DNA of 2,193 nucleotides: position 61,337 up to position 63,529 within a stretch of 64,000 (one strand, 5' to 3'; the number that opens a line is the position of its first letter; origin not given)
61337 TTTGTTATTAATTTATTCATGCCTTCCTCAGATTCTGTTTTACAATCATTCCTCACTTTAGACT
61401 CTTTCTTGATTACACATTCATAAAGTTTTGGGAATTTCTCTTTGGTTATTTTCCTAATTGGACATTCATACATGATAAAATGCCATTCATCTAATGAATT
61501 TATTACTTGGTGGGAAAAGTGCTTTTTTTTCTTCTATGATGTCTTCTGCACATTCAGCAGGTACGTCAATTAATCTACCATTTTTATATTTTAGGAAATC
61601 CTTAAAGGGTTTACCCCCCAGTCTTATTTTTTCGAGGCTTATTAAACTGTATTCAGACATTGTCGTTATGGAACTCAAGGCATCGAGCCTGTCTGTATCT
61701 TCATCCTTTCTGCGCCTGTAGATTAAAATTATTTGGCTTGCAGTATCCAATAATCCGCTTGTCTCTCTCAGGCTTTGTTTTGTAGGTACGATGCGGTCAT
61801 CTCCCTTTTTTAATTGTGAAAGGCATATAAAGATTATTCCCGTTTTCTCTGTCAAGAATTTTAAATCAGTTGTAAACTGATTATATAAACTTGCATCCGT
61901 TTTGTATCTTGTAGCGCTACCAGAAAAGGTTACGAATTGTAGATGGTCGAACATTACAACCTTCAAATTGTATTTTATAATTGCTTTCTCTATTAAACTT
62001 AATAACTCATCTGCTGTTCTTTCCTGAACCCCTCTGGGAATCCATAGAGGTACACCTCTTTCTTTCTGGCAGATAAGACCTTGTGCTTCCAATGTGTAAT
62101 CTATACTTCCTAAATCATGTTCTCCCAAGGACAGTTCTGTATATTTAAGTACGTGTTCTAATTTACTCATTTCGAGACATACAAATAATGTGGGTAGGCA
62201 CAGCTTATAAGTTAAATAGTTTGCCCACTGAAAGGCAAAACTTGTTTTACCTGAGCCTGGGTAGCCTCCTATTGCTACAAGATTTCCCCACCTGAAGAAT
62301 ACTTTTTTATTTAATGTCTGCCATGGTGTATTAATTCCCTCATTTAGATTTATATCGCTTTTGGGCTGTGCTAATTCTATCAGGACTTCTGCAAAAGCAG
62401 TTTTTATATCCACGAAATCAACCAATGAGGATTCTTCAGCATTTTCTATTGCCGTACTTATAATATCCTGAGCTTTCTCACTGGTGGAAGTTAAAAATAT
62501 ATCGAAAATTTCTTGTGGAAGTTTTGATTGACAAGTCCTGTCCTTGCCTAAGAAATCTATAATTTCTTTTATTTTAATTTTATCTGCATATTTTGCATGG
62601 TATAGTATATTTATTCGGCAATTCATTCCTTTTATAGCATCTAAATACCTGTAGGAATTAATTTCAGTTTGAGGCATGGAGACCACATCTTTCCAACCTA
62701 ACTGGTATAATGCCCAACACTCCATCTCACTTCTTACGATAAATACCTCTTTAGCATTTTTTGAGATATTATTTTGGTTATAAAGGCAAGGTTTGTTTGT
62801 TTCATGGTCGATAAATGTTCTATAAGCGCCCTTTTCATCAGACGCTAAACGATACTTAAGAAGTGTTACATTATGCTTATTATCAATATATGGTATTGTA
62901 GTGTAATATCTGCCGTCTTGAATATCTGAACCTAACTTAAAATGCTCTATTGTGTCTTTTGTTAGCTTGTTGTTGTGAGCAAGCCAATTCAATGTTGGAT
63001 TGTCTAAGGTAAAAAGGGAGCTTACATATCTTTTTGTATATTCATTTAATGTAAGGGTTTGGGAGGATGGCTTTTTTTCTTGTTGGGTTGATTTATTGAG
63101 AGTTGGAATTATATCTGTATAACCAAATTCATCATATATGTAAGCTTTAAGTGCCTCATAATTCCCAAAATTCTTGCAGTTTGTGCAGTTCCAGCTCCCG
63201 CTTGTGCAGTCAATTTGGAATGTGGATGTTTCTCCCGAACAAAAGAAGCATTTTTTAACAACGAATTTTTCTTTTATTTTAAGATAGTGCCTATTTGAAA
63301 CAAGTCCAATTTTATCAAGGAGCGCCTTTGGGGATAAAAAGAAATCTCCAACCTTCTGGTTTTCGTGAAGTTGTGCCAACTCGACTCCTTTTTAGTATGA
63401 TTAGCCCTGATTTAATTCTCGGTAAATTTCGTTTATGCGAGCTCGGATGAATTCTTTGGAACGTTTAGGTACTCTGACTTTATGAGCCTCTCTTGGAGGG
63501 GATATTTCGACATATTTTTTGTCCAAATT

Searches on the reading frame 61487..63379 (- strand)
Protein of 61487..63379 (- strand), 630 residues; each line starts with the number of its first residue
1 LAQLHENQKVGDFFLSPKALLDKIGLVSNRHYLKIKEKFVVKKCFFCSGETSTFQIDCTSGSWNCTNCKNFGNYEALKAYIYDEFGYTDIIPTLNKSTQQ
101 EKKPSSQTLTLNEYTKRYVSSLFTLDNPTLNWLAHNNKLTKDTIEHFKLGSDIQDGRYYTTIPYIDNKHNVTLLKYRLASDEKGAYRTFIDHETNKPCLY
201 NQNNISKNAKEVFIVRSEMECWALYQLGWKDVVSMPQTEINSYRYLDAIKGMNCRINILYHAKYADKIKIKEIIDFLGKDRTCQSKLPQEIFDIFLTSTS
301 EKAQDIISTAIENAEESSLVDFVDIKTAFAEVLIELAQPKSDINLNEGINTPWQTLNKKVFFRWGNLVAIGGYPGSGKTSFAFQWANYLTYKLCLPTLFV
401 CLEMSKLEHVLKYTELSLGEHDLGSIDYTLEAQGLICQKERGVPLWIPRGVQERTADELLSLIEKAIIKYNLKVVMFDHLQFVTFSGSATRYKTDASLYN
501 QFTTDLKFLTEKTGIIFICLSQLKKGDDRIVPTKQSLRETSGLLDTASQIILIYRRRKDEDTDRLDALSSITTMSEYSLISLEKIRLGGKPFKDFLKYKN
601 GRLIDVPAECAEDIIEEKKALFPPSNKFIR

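Call 68: find_encoding_contigs(protein=window:61487-63379:-, flank=10000, max_places=3)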
Protein window:61487-63379:- (630 aa): 1 contig read that carries it; 1 place shown.
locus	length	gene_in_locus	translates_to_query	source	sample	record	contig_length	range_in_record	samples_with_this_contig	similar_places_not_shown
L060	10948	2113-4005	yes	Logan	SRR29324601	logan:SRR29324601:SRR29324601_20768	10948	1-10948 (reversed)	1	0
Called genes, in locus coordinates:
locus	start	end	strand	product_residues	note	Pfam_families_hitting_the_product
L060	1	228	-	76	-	?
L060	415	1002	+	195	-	-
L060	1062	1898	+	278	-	-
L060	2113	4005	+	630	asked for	PF03796:DnaB_C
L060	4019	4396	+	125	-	-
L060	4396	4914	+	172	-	-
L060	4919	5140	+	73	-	-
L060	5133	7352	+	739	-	PF03167:UDG, PF01612:DNA_pol_A_exo1, PF13482:RNase_H_2 (faint), PF22619:DNA_polI_exo1 (weak), PF00476:DNA_pol_A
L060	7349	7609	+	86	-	PF13391:HNH_2 (weak)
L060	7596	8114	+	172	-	-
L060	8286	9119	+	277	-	-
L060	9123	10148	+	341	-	PF00154:RecA_N, PF08423:Rad51, PF06745:ATPase (weak)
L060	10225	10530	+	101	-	-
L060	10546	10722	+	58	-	-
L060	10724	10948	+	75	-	?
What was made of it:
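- The Pfam hits I happened to see in the window include replicative helicase, DNA polymerase A and RecA-like genes (call 68).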
